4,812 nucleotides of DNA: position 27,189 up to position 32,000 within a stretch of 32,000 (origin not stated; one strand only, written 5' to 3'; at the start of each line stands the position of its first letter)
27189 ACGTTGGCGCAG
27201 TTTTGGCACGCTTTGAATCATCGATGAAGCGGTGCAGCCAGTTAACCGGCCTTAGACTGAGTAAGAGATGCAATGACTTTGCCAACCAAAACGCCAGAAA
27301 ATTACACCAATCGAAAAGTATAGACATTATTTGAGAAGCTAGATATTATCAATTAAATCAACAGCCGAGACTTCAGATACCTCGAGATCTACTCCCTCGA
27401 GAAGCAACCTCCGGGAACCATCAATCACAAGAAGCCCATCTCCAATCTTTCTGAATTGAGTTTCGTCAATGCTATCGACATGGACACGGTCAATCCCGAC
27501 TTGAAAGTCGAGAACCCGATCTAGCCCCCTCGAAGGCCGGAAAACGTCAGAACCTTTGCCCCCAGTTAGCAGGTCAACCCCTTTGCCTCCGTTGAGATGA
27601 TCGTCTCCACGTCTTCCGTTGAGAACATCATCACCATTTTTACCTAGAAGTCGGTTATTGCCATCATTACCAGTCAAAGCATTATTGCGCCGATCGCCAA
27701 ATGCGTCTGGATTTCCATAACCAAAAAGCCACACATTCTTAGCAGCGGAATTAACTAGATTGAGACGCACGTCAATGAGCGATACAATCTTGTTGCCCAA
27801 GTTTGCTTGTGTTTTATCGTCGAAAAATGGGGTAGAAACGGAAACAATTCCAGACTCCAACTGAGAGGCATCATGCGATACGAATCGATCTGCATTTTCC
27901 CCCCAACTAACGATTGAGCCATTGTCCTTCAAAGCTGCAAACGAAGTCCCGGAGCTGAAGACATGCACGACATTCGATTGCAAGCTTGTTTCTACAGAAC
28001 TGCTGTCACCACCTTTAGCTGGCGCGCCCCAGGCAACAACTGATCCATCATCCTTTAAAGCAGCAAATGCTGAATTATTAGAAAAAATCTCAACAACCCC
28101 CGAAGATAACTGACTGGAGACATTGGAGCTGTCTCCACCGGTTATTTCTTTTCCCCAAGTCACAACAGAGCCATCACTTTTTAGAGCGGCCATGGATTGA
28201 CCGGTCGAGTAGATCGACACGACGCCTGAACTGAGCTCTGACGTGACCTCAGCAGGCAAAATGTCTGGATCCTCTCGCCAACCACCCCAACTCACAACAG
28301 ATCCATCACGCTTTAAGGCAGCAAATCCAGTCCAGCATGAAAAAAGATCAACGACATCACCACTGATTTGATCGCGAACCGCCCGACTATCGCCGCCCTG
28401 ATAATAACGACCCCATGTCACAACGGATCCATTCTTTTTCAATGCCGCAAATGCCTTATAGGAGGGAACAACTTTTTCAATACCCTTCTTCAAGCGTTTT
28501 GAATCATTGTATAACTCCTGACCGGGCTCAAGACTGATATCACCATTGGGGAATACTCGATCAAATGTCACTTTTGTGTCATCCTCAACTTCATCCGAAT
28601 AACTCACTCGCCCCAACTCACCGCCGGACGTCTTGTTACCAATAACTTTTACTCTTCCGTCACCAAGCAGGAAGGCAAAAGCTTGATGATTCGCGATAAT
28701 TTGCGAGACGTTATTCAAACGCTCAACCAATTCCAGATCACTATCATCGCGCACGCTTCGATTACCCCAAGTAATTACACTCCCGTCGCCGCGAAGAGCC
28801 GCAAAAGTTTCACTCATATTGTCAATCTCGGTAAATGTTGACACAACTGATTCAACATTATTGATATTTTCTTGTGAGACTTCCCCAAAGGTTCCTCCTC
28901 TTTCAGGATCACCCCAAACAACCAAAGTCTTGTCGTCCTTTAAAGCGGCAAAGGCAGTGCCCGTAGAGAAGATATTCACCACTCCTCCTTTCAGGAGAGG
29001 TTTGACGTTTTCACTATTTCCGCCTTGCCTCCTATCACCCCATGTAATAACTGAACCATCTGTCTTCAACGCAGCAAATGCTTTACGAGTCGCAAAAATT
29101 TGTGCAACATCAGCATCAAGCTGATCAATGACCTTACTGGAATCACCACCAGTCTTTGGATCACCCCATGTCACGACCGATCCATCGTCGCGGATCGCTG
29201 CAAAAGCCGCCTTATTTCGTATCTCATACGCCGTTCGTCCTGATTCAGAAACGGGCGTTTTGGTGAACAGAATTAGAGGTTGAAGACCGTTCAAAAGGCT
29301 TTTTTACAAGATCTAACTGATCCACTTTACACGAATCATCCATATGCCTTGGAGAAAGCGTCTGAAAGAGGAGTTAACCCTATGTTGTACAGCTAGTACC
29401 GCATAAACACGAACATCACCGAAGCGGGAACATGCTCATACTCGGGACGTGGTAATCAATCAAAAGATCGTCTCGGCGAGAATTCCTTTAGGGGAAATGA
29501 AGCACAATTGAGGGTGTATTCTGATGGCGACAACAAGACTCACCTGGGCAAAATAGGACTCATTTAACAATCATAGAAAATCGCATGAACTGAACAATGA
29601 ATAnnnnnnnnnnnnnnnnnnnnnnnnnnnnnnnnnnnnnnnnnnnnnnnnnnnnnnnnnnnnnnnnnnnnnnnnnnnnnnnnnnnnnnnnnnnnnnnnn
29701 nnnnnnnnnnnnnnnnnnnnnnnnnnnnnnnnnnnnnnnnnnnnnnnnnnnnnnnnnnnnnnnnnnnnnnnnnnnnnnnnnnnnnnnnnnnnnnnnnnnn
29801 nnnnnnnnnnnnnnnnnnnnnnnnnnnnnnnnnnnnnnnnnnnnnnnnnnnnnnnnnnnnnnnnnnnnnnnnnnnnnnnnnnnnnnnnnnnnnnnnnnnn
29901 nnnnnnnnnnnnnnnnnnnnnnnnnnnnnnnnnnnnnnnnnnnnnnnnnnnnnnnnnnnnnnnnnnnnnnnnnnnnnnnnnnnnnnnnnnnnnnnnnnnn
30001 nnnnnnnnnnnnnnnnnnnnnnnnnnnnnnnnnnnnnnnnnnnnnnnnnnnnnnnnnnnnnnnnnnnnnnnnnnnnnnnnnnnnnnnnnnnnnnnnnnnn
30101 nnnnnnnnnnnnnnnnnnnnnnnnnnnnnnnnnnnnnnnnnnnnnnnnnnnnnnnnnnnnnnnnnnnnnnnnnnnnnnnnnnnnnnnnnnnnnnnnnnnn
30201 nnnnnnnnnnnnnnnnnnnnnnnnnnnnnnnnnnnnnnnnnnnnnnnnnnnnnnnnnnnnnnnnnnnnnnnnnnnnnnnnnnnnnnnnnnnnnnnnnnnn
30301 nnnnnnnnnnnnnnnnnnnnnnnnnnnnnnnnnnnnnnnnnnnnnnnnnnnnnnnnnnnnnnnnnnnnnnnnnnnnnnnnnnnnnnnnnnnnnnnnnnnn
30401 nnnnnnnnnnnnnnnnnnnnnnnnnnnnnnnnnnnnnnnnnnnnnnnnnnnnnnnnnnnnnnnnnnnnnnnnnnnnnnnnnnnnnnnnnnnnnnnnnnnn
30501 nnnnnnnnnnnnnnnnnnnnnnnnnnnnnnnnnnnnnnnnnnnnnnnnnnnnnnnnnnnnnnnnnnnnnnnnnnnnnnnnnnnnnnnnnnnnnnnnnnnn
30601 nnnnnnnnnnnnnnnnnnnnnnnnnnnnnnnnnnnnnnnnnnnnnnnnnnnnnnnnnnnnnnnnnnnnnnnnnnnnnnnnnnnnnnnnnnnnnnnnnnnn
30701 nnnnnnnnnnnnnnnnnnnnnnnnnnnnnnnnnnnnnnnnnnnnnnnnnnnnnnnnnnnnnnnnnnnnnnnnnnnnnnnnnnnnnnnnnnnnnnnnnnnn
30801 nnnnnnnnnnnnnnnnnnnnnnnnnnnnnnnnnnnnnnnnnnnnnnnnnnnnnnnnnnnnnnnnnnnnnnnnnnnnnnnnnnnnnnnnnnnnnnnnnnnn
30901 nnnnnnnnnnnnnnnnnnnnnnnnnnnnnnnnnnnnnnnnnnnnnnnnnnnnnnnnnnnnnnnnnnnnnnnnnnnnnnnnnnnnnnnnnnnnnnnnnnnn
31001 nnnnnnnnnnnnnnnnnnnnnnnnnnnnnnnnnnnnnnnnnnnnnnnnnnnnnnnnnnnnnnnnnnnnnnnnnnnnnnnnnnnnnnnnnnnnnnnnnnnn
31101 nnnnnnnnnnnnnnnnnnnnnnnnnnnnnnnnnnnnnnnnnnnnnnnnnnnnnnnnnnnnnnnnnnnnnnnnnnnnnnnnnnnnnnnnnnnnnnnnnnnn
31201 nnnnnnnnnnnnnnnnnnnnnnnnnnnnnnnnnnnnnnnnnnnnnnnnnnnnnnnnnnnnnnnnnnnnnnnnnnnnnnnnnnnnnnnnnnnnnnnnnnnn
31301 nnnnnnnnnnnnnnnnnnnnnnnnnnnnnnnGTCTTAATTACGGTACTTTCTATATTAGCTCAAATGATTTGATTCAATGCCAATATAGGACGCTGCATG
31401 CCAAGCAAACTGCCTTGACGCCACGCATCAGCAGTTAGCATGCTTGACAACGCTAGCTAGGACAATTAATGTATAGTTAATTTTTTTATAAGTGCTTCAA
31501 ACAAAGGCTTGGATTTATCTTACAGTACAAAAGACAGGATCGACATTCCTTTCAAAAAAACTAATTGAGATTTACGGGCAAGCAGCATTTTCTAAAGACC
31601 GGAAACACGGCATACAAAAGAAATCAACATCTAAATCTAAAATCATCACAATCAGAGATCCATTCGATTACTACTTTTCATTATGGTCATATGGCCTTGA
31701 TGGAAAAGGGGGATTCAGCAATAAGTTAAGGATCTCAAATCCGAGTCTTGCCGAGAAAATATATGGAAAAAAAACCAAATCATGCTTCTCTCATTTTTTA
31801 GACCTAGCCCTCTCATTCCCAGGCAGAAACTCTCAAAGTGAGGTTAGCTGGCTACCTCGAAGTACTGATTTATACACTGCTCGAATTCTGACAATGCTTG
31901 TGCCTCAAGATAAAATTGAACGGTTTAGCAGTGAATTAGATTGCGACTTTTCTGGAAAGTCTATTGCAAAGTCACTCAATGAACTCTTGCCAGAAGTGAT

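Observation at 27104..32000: AT-rich island encoding an RTX propeller protein, a TPR-glycosyltransferase and a sulfotransferase: candidate surface-protein production and modification module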

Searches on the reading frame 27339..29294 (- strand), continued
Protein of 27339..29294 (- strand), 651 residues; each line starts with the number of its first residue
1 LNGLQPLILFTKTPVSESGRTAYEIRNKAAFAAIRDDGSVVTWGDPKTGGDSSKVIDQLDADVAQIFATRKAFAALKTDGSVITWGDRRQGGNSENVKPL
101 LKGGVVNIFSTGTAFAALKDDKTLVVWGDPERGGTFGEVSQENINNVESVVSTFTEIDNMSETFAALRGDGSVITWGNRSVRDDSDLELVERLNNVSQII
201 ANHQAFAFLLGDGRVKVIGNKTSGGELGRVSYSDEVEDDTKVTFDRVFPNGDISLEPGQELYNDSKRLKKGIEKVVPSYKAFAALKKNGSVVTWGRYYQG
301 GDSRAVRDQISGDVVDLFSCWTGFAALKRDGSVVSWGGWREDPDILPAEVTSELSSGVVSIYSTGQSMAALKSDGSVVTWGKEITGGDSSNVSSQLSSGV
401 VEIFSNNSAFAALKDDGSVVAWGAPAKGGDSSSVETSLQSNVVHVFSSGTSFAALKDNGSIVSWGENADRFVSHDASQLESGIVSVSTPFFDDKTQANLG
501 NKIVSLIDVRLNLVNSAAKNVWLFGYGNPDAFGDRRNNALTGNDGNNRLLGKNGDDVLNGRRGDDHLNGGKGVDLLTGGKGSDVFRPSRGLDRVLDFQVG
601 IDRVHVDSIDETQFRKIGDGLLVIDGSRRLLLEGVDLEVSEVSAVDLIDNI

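Call 67: find_encoding_contigs(protein=P0074, flank=8000, max_places=3)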
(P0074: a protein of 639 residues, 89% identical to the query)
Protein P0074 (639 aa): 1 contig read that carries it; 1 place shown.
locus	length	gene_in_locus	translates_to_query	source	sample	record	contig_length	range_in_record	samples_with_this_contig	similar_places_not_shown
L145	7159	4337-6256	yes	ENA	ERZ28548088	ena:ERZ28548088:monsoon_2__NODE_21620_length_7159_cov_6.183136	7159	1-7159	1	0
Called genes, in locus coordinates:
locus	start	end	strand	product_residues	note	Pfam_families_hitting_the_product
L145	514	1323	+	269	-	-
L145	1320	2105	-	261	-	-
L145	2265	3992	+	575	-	-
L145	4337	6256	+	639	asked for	PF13540:RCC1_2 (faint), PF25390:WD40_RLD, PF00353:HemolysinCabind (weak)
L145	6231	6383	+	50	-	-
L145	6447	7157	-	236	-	?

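Call 68: find_encoding_contigs(protein=P0076, flank=9000, max_places=4)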
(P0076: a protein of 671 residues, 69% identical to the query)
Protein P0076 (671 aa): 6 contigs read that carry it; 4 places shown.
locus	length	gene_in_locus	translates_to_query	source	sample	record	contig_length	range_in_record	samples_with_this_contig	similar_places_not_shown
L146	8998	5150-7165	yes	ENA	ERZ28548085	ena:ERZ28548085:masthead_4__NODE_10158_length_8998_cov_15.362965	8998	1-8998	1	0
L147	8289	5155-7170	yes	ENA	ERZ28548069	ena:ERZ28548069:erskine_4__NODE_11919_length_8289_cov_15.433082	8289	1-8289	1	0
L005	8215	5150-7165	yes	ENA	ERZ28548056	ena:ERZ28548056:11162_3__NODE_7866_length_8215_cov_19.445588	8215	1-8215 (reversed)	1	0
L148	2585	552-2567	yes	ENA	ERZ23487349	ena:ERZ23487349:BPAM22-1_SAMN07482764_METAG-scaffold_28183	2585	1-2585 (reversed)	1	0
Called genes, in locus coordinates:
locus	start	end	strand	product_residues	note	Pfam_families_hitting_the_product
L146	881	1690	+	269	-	-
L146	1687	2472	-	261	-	-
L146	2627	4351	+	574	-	-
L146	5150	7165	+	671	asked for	PF13540:RCC1_2 (faint), PF25390:WD40_RLD, PF00353:HemolysinCabind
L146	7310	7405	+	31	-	-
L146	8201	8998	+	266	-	?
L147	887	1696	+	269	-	-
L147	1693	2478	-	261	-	-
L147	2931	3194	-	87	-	-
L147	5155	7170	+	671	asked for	PF13540:RCC1_2 (faint), PF25390:WD40_RLD, PF00353:HemolysinCabind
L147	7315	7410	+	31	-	-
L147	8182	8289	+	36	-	?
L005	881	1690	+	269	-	-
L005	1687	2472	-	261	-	-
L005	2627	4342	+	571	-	-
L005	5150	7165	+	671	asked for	PF13540:RCC1_2 (faint), PF25390:WD40_RLD, PF00353:HemolysinCabind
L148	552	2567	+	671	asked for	PF13540:RCC1_2 (faint), PF25390:WD40_RLD, PF00353:HemolysinCabind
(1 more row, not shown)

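Call 73: search_protein_families(library=padloc, proteins=[window:27339-29294:-], max_evalue=0.01)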
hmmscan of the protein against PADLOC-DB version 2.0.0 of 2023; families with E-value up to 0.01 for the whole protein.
window:27339-29294:- (651 aa): 0 families

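Call 89: search_protein_families(library=phrogs, proteins=[window:27339-29294:-], max_evalue=0.001)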
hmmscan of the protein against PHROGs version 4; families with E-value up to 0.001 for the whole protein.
window:27339-29294:- (651 aa): 0 families

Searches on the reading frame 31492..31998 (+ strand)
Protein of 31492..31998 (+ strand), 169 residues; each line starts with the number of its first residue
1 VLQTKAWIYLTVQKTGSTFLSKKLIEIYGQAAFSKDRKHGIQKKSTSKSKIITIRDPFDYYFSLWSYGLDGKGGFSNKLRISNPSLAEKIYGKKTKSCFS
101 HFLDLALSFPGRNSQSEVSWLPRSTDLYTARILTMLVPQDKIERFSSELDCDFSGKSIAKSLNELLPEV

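Call 5: search_protein_families(library=pfam, proteins=[window:31492-31998:+], max_evalue=0.01)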
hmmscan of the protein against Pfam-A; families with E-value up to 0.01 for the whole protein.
seq(169 aa): 1 family
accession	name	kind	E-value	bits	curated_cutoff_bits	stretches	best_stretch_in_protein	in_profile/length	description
PF03567.20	Sulfotransfer_2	-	0.0043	17.6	22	0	8-108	12-143/252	Sulfotransferase family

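Call 6: search_protein_families(library=ncbifam, proteins=[window:31492-31998:+], max_evalue=0.01)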
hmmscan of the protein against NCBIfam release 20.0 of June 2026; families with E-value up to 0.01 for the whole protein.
seq(169 aa): 0 families
